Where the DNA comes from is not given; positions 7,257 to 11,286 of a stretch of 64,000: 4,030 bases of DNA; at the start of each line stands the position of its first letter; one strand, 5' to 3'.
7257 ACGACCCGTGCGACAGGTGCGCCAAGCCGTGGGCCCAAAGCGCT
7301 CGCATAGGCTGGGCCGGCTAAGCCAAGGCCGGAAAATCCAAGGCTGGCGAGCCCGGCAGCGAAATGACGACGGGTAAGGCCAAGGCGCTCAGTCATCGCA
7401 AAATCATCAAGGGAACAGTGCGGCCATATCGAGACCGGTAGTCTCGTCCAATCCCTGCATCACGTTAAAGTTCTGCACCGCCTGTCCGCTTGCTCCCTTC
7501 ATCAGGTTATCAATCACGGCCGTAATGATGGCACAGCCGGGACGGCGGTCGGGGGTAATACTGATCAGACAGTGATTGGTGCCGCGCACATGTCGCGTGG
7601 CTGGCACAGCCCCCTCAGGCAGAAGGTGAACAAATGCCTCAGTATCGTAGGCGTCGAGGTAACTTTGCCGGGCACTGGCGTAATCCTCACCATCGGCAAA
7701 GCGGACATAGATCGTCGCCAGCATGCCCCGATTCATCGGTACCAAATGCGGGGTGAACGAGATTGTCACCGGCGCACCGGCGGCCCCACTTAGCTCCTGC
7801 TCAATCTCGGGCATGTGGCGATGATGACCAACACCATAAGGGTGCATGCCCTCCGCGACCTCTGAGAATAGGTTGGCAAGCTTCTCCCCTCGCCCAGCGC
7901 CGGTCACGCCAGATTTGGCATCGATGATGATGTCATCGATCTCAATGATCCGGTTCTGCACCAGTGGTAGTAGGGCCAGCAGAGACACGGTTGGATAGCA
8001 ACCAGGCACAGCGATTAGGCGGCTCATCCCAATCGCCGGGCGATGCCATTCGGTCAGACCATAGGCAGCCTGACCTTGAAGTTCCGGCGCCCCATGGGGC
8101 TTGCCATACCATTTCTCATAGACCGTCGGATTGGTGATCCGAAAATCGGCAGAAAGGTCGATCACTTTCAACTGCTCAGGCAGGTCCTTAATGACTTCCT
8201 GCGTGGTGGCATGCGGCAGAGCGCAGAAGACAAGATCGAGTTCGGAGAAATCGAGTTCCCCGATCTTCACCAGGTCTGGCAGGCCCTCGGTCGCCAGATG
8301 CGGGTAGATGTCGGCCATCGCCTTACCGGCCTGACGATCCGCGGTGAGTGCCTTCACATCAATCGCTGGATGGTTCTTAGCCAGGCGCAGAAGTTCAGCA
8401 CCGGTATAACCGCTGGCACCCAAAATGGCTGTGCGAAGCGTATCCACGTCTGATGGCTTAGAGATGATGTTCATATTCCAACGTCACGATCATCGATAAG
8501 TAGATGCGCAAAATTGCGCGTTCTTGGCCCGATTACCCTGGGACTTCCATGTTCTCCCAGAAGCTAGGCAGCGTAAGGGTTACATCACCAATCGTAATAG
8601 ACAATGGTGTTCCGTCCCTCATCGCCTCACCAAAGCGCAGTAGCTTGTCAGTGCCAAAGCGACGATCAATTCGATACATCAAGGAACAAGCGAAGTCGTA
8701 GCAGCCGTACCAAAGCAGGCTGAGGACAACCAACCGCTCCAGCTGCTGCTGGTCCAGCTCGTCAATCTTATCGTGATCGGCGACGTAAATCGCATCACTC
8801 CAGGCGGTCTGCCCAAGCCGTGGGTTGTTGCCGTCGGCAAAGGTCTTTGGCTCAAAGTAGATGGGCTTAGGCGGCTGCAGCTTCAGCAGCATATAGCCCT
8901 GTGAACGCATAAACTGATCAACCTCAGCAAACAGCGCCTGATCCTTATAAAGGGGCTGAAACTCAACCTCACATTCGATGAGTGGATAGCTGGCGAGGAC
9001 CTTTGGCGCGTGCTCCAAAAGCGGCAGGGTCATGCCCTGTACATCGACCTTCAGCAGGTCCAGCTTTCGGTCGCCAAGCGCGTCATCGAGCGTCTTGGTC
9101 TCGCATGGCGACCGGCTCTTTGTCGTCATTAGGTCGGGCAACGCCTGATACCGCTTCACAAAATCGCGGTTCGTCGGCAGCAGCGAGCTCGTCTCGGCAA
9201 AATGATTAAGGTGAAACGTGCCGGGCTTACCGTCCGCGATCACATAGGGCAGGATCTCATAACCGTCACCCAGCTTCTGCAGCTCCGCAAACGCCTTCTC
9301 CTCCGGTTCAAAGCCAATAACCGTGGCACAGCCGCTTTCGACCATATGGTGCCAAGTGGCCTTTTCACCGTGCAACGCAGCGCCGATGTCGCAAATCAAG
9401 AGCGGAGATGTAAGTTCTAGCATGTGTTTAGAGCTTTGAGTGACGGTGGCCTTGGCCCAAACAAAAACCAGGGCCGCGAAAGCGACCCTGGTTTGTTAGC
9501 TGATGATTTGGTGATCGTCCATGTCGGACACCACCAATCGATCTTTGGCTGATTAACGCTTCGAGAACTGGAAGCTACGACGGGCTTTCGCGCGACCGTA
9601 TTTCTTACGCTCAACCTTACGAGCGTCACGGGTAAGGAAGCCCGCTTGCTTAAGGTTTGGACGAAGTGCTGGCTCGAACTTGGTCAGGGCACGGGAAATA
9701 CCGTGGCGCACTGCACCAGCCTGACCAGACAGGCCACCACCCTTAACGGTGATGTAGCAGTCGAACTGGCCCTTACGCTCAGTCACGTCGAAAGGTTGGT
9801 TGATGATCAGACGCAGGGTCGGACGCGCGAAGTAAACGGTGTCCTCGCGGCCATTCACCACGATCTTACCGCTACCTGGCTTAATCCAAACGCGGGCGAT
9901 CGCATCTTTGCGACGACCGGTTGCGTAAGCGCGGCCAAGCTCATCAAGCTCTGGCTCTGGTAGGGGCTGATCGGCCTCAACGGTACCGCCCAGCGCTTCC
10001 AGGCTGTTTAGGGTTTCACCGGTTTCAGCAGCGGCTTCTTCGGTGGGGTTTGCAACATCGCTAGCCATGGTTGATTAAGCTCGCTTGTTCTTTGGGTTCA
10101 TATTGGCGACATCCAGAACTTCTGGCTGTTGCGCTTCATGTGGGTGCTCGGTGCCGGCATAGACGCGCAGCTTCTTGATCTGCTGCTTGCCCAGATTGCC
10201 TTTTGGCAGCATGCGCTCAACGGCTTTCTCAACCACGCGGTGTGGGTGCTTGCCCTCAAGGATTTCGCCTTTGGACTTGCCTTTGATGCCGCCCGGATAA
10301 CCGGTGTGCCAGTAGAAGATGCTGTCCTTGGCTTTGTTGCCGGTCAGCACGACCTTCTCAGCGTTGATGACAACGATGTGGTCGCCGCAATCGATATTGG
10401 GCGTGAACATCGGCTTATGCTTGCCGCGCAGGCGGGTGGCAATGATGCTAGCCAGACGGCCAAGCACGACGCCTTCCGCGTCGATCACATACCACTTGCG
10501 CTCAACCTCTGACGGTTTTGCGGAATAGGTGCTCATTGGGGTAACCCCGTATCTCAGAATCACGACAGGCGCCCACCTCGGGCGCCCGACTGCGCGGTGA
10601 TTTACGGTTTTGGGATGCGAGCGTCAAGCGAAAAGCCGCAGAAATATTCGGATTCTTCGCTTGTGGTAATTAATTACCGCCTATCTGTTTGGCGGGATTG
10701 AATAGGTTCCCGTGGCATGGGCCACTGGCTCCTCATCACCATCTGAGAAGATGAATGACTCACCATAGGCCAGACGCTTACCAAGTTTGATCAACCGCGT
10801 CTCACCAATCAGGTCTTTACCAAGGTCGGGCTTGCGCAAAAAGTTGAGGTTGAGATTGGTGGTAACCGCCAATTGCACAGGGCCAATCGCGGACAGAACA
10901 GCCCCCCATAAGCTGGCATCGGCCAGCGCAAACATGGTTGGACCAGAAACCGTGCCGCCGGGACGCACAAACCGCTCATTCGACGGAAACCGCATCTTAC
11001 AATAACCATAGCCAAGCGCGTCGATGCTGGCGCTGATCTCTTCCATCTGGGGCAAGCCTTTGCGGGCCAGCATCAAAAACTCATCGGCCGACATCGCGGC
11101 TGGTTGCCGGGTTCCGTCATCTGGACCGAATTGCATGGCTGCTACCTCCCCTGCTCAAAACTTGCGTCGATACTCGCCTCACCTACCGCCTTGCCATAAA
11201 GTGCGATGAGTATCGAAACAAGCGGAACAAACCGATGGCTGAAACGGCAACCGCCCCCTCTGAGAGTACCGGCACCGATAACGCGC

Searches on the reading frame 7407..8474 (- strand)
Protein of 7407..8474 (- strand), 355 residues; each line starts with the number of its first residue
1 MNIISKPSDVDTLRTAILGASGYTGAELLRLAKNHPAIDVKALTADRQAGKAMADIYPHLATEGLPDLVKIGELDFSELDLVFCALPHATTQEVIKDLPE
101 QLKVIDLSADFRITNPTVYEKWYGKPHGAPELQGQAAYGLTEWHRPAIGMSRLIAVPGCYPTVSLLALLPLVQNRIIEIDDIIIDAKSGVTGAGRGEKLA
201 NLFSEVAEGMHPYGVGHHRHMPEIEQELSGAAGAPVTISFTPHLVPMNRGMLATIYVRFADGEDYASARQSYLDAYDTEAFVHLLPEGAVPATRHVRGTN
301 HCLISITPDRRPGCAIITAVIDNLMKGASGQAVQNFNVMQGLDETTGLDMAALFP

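Call 24: search_protein_families(library=pfam, proteins=[window:7407-8474:-], max_evalue=0.01)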
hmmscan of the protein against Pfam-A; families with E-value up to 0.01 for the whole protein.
window:7407-8474:- (355 aa): 3 families
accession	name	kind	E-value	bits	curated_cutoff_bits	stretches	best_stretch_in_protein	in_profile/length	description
PF22698.1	Semialdhyde_dhC_1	-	9.9e-59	198.3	27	1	159-323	1-165/165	Semialdehyde dehydrogenase, dimerisation domain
PF01118.30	Semialdhyde_dh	-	3.6e-26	92.4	26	1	15-148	2-118/121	Semialdehyde dehydrogenase, NAD binding domain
PF02774.23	Semialdhyde_dhC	-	4e-23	82.9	26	1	168-326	1-184/184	Semialdehyde dehydrogenase, dimerisation domain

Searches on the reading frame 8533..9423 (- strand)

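Call 24: search_protein_families(library=pfam, proteins=[window:8533-9423:-], max_evalue=0.01)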
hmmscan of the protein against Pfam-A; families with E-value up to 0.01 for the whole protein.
window:8533-9423:- (296 aa): 1 family
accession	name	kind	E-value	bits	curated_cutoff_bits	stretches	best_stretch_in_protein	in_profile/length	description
PF05050.19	Methyltransf_21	-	1.7e-13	51.5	22.7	1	12-177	1-171/173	Methyltransferase FkbM domain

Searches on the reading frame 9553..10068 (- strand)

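Call 24: search_protein_families(library=pfam, proteins=[window:9553-10068:-], max_evalue=0.01)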
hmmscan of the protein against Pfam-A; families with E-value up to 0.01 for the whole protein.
window:9553-10068:- (171 aa): 1 family
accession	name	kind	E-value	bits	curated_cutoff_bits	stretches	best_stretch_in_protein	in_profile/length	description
PF00380.25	Ribosomal_S9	-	4.7e-50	169.5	22.5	1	51-171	1-121/121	Ribosomal protein S9/S16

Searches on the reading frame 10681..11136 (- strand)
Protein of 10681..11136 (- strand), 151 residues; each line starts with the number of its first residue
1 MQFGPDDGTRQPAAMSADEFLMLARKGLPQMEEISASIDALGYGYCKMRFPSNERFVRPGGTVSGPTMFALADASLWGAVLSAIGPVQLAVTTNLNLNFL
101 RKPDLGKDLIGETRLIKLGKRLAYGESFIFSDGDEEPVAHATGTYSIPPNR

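Call 24: search_protein_families(library=pfam, proteins=[window:10681-11136:-], max_evalue=0.01)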
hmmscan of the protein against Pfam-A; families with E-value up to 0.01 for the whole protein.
window:10681-11136:- (151 aa): 1 family
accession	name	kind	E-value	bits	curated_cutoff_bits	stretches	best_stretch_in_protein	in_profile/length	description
PF03061.28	4HBT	-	7.8e-11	42.6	20.6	1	60-136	1-77/79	Thioesterase superfamily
